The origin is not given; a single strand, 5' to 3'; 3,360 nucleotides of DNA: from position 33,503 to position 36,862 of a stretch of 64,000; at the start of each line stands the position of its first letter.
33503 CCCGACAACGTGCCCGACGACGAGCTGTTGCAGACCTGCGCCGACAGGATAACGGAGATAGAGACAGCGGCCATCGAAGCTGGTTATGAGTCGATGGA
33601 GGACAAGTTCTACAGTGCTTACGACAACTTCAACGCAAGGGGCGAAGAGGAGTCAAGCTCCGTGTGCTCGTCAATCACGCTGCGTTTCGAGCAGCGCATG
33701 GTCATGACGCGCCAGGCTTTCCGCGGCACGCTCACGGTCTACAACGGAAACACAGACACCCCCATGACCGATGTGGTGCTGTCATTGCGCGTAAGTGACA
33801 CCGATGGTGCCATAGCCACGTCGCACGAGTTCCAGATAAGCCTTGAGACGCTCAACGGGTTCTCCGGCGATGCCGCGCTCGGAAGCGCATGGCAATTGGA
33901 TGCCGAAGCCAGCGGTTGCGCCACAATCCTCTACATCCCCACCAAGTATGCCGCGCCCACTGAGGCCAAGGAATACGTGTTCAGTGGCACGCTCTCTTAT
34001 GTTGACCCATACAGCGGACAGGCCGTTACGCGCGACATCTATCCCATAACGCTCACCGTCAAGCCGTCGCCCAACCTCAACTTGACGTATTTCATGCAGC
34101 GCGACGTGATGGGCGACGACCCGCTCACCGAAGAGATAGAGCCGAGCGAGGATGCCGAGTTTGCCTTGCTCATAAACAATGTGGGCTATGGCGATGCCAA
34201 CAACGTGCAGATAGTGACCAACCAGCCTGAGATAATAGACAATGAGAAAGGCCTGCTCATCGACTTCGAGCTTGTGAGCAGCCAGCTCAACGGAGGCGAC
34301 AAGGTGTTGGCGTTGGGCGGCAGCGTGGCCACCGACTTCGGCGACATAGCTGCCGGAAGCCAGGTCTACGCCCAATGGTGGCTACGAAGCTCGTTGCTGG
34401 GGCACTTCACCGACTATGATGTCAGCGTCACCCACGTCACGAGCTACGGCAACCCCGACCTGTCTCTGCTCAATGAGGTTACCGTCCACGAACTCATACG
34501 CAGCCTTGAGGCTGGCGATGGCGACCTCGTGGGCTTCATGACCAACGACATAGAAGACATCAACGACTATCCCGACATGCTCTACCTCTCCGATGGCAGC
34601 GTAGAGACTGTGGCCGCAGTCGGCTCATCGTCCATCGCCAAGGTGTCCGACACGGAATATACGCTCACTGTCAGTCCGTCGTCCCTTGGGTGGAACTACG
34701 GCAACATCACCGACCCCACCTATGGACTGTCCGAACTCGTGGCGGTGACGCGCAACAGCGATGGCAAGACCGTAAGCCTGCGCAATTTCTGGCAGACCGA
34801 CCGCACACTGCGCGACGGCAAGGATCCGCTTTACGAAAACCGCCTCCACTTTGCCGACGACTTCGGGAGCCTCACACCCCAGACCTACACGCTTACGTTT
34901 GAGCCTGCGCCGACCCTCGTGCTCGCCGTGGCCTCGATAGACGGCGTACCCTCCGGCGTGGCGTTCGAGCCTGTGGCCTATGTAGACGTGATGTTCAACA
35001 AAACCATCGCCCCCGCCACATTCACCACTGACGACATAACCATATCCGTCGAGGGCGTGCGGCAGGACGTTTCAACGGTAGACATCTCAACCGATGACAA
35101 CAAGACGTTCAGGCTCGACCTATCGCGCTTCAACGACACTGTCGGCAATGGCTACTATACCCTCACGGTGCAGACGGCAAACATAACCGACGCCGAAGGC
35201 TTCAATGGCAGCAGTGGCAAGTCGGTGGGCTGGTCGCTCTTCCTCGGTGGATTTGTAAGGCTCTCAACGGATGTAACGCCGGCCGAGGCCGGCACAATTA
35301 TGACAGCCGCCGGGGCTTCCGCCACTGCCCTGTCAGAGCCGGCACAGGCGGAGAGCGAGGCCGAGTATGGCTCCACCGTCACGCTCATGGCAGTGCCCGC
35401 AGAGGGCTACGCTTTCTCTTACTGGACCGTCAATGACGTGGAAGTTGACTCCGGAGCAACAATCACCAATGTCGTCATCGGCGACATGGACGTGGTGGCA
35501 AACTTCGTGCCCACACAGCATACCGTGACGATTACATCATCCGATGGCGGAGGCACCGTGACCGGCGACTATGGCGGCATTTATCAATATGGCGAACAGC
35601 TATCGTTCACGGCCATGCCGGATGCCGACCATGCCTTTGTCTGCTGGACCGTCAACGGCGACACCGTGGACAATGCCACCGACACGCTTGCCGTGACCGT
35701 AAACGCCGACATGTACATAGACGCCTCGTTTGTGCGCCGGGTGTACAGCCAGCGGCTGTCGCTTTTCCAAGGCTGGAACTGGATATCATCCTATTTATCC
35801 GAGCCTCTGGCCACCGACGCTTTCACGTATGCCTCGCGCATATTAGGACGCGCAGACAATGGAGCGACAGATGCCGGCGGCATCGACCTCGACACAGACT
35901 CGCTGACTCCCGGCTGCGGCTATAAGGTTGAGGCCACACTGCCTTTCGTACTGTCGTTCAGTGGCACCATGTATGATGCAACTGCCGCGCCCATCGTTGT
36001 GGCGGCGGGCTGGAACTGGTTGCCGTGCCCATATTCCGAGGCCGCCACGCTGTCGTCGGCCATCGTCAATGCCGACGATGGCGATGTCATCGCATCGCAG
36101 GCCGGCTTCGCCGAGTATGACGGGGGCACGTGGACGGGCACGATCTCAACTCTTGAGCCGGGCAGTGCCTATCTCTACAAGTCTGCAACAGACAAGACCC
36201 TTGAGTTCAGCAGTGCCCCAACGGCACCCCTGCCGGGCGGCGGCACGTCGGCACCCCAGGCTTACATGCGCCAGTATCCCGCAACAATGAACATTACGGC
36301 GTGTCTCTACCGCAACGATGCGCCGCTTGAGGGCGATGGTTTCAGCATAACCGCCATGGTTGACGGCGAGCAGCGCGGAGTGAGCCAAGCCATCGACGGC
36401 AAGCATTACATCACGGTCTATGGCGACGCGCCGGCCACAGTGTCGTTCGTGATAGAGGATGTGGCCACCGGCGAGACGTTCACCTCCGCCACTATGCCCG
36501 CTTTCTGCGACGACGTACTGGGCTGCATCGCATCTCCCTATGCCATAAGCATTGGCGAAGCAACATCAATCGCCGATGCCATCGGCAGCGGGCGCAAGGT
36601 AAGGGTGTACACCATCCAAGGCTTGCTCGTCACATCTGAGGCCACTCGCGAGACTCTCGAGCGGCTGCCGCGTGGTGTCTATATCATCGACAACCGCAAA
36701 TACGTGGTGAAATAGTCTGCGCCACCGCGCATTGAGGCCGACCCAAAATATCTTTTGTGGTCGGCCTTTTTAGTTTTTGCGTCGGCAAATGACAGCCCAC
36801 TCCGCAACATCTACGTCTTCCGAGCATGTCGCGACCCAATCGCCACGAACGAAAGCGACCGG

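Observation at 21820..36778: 15-kb operon of three T9SS surface proteins with cohesin-like and dockerin-like modules and no recognisable enzyme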

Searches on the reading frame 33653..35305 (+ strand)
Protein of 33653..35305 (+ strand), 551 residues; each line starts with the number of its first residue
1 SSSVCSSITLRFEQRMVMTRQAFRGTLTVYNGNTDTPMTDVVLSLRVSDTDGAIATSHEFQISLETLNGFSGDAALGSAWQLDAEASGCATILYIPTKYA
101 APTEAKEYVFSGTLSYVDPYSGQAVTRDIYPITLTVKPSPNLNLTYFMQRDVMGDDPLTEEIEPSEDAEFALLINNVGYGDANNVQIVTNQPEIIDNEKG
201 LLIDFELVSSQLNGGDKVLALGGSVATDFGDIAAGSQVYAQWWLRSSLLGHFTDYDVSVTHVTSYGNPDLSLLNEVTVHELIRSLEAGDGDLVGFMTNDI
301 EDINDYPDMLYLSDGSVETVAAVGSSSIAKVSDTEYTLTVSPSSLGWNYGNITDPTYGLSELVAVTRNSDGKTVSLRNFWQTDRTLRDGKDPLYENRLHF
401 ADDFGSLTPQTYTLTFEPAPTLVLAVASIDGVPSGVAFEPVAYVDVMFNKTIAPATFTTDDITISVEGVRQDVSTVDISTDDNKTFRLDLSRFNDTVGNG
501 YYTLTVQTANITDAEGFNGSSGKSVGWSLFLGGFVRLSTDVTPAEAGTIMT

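Call 51: predict_structure(alignment_id=A6)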
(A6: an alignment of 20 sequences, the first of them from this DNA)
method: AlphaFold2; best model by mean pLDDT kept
length: 551 residues; sequences in the alignment: 20
mean_pLDDT: 80.2   pTM: 0.62
mean pLDDT of the five models: 80.2, 75.9, 74.6, 73.3, 68.4
residues with pLDDT >= 90: 193; 70-90: 241; 50-70: 74; < 50: 43
segments of 3 or more residues with pLDDT < 50: 1-4, 157-162, 300-303, 385-393, 536-551
pLDDT, mean of each block of 10 residues (from residue 1): 52 83 91 90 91 86 92 89 94 92 93 89 90 92 84 53 61 89 87 71 66 54 73 86 68 68 75 83 74 71 67 78 94 93 93 82 92 89 53 70 92 86 78 82 90 88 89 92 91 86 90 74 86 50 42 40
secondary structure, 60 per line:
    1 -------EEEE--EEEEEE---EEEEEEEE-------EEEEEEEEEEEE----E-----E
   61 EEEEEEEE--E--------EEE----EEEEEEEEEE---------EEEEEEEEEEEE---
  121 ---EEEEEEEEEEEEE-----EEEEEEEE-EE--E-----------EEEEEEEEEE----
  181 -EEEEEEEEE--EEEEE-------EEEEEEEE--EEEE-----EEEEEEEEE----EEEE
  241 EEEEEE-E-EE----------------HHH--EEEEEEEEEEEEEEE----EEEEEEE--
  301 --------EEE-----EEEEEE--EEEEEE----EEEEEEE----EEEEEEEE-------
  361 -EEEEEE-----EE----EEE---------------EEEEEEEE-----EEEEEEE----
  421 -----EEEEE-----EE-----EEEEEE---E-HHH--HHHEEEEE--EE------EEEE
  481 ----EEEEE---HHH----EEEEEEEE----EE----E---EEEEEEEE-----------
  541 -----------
elements in order: E8-11 E14-19 E23-30 E38-49 E60-68 E80-82 E87-96 E106-117 E124-136 E142-149 E167-176 E182-190 E193-197 E205-212 E215-218 E224-232 E237-246 E273-287 E292-298 E309-311 E317-322 E325-330 E335-341 E346-353 E362-367 E379-381 E397-404 E410-416 E426-430 E443-448 E462-466 E477-480 E485-489 E500-507 E522-529

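Call 53: fold_search(model_id=the predicted structure, library=pdb)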
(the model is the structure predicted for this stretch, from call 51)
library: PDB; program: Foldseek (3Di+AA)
matches with E <= 10: 1023; with E <= 0.001: 27
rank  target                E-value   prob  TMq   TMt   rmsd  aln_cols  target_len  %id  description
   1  3fcs_A                1.1e-05  0.99  0.15  0.10  24.9       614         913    9  Structure of complete ectodomain of integrin aIIBb3 (released 2009-01-20)
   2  9e8a_A                4.2e-05  0.96  0.14  0.09  24.1       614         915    8  Integrin aIIbb3 bent conformation from human platelet membrane crude preparation (released 2025-10-15)
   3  7nxd_A                5.4e-05  0.98  0.15  0.10  22.7       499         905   12  Cryo-EM structure of human integrin alpha5beta1 in the half-bent conformation (released 2021-08-25)
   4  8t2v_A                5.7e-05  0.60  0.11  0.07  26.8       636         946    8  Cryo-EM Structures of Full-length Integrin alphaIIbbeta3 in Native Lipids (released 2023-07-26)
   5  5y9h_B                5.9e-05  0.91  0.14  0.17  21.7       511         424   10  Crystal structure of SafDAA-dsc complex (released 2017-11-15)
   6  4g1m_A                9.2e-05  0.87  0.14  0.09  25.5       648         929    9  Re-refinement of alpha V beta 3 structure (released 2012-12-12)
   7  6xlr                  1.0e-04  0.54  0.11  0.10  33.4       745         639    8  The 1.23 Angstrom crystal structure of galactose oxidase variant with genetically incorporated Cl2-Tyr272 (released 2021-02-03)
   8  2eic                  1.1e-04  0.63  0.13  0.11  33.3       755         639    9  Crystal Structure of Galactose Oxidase mutant W290F (released 2007-04-24)
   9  4cak_A                1.2e-04  0.82  0.13  0.09  26.9       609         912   10  Three-dimensional reconstruction of intact human integrin alphaIIbbeta3 in a phospholipid bilayer nanodisc (released 2013-10-30)
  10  1bih_A                1.3e-04  0.87  0.14  0.17  35.0       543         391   12  CRYSTAL STRUCTURE OF THE INSECT IMMUNE PROTEIN HEMOLIN: A NEW DOMAIN ARRANGEMENT WITH IMPLICATIONS FOR HOMOPHILIC ADHE (released 1998-10-14)
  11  5y9h_A                1.3e-04  0.85  0.14  0.17  21.9       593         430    8  Crystal structure of SafDAA-dsc complex (released 2017-11-15)
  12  4nen_A                1.6e-04  0.84  0.14  0.09  25.4       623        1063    9  An internal ligand-bound, metastable state of a leukocyte integrin, aXb2 (released 2014-01-15)
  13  8tx6                  1.7e-04  0.44  0.11  0.10  33.0       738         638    9  Crystal structure of an engineered variant of galactose oxidase, GOaseRd7BB, from Fusarium graminearum (released 2024-07-03)
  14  9neh                  2.1e-04  0.54  0.12  0.10  33.5       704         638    8  The 1.48 Angstrom crystal structure of galactose oxidase variant with genetically incorporated Cl2-Tyr495 (released 2026-03-11)
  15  8tx5_A                2.5e-04  0.41  0.11  0.10  33.6       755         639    9  Crystal structure of an engineered variant of galactose oxidase, GOaseRd4BB, from Fusarium graminearum (released 2024-07-03)
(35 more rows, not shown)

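Call 85: search_protein_representatives(alignment_id=A6)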
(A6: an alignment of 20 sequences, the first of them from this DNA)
Query: 20 sequences, 555 profile positions. Proteins with E-value up to 0.001 (for the whole library): 2936; up to 1e-10: 2416; up to 1e-30: 1855. The best 150 are listed.
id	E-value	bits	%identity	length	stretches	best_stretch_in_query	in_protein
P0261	0.0e+00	1019.6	-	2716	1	1-554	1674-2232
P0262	3.3e-287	970.0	-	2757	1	2-554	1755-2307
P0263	1.9e-283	957.6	-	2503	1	1-554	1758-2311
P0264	2.9e-275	930.6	-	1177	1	2-554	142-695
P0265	7.1e-275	929.3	-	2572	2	1-554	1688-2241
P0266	1.7e-273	924.7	-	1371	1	1-553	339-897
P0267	3.3e-273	923.8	-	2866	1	2-554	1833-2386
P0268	2.6e-271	917.5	-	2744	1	1-554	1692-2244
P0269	9.5e-271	915.7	-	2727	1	1-554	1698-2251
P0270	2.1e-270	914.5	-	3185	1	1-554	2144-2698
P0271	1.4e-269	911.8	-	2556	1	1-552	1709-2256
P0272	4.9e-269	910.0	-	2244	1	1-554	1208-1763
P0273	1.0e-268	908.9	-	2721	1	1-553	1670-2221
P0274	2.9e-268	907.4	-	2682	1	2-554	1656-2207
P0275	3.2e-266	900.7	-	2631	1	2-554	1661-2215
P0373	9.5e-209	711.0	-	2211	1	3-532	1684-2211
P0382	2.2e-206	703.2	-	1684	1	2-532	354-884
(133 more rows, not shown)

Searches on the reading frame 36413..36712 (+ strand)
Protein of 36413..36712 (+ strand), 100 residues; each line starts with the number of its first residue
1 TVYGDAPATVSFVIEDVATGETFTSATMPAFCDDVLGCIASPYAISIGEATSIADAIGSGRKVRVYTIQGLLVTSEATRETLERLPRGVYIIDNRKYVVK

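Call 48: search_protein_families(library=ncbifam, proteins=[window:36413-36712:+], max_evalue=10)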
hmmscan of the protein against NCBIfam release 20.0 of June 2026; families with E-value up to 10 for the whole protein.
seq(100 aa): 1 family
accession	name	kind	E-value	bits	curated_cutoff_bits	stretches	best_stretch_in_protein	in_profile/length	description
TIGR04183.1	Por_Secre_tail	domain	0.07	13.1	23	1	59-92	19-56/72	T9SS type A sorting domain-containing protein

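Call 50: search_protein_families(library=pfam, proteins=[window:36413-36712:+], max_evalue=10)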
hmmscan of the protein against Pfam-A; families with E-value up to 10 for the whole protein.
seq(100 aa): 0 families
